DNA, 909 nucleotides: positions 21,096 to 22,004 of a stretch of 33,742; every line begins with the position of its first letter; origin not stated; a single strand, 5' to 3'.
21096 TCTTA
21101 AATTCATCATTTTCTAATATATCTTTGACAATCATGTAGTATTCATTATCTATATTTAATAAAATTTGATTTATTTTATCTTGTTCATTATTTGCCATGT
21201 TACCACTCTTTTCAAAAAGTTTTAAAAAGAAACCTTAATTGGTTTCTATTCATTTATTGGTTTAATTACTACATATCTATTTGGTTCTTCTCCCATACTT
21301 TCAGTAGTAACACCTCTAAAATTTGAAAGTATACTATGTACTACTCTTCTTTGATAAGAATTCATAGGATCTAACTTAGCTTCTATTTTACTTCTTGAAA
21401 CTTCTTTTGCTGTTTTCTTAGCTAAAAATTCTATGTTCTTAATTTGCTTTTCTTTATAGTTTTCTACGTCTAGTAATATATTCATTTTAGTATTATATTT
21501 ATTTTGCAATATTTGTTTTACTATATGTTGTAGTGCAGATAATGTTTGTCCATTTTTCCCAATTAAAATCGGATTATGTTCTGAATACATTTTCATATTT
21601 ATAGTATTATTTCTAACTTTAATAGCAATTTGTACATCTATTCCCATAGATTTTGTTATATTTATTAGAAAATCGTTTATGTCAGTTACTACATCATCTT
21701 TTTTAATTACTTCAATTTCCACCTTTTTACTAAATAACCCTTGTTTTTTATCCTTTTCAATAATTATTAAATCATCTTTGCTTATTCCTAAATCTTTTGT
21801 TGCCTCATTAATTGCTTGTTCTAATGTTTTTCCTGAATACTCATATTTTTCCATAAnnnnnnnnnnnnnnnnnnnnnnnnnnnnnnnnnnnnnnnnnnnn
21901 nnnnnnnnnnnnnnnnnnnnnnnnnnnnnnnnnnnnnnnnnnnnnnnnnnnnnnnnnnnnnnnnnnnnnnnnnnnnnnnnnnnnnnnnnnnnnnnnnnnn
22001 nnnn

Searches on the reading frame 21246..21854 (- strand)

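Call 77: search_protein_families(library=pfam, proteins=[window:21246-21854:-], max_evalue=0.001)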
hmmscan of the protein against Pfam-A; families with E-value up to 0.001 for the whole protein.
window:21246-21854:- (202 aa): 4 families
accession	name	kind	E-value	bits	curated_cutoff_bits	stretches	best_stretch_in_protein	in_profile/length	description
PF01424.28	R3H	-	1.7e-20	73.2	26.8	1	140-199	2-60/60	R3H domain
PF13083.13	KH_KhpA-B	-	7.7e-10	39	32.1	1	59-125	4-70/73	KhpA/KhpB, KH domain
PF14804.11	Jag_N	-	6.8e-07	30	25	1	6-49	1-48/50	Jag N-terminus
PF07650.23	KH_2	-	3.9e-05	23.8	22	1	73-131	15-71/78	KH domain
